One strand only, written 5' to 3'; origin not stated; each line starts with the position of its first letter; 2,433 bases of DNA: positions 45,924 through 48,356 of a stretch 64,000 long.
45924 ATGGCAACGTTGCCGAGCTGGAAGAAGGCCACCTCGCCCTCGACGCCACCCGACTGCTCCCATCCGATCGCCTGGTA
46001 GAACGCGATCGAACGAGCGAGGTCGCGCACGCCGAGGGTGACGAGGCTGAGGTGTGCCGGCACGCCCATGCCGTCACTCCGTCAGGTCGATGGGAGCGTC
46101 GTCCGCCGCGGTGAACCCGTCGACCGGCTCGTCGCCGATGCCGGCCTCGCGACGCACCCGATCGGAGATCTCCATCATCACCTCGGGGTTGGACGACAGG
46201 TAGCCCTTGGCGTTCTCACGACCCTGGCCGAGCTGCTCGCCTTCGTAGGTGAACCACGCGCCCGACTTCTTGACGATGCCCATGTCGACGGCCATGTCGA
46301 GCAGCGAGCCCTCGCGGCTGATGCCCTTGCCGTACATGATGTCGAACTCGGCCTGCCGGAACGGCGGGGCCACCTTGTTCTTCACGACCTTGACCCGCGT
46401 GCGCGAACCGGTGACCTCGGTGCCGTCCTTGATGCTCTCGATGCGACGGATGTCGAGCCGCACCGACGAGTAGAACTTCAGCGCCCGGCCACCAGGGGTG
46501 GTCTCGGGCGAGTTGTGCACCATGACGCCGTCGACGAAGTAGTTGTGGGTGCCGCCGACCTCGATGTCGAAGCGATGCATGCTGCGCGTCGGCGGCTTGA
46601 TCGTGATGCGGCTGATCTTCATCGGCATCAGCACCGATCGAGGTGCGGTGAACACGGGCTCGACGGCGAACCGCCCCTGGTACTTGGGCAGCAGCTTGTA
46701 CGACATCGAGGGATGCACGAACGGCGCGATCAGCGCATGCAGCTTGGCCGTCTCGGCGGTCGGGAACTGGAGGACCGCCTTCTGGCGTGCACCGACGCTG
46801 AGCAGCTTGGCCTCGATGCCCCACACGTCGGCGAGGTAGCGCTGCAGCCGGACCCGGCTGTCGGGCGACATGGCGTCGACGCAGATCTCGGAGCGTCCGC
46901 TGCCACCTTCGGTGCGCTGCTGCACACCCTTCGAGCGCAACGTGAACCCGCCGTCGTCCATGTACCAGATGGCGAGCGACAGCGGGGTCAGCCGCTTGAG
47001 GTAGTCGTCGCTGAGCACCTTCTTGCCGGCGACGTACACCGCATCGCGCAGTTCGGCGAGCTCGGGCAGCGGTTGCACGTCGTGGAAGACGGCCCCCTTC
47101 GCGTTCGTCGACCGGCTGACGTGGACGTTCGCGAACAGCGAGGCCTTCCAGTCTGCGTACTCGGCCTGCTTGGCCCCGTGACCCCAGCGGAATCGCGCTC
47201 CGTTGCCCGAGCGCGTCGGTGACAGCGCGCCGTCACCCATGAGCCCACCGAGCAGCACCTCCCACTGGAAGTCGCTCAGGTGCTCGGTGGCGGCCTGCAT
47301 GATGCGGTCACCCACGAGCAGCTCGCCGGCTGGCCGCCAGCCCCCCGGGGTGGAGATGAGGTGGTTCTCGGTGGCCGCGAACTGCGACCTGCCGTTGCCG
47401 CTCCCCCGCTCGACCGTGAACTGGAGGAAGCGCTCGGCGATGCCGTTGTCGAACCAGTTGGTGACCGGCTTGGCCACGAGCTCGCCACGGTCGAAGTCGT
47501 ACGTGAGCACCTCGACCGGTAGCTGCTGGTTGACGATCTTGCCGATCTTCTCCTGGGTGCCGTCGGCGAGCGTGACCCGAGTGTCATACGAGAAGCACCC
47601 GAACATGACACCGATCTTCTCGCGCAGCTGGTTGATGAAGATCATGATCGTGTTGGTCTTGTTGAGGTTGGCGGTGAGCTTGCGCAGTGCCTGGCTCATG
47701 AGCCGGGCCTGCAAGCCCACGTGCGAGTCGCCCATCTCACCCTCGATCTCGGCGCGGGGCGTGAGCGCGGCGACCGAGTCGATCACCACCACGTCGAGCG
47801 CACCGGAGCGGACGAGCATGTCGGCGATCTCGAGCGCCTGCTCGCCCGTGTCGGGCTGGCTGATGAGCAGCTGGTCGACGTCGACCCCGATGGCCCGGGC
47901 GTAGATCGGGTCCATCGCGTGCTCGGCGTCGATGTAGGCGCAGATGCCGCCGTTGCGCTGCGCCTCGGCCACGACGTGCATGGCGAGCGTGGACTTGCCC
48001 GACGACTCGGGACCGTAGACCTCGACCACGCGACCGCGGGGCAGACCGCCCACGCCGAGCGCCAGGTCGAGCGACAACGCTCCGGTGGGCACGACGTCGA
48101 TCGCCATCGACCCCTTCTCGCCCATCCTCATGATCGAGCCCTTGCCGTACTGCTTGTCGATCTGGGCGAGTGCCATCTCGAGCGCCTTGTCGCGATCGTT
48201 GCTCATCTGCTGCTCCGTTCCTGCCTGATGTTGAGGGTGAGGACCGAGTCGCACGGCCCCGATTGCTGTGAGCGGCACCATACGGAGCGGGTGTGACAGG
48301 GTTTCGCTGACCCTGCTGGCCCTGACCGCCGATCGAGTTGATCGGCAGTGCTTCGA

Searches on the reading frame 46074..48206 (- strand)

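Call 63: search_protein_families(library=pfam, proteins=[window:46074-48206:-], max_evalue=0.001)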
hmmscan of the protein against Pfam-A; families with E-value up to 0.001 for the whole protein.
window:46074-48206:- (710 aa): 10 families
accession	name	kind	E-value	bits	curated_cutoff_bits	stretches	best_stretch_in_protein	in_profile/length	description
PF00154.27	RecA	-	2e-135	450.7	27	2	7-204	1-198/262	recA bacterial DNA recombination protein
PF03161.18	LAGLIDADG_2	-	1.1e-34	120.3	25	1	315-489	1-168/168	LAGLIDADG DNA endonuclease family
PF21096.2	RecA_C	-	1.8e-24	86.1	27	1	633-687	1-55/57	RecA C-terminal domain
PF06745.19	ATPase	-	7.3e-08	32.5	26.6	1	39-113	1-77/231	KaiC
PF13191.12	AAA_16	-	2.3e-05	25.4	32.6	1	54-193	20-140/167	AAA ATPase domain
PF08423.17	Rad51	-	9.4e-05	22.2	22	1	39-201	8-182/244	Rad51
PF14890.11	Intein_splicing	-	0.00017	21.8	35.8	1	211-565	1-155/155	Intein splicing domain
PF01637.24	ATPase_2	-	0.00027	21.3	33.2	1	60-191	22-116/225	ATPase domain predominantly from Archaea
PF13481.12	AAA_25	-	0.00056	20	27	0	53-150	28-157/195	AAA domain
PF01079.26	Hint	-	0.00096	19.2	29.7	0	202-286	11-88/213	Hint module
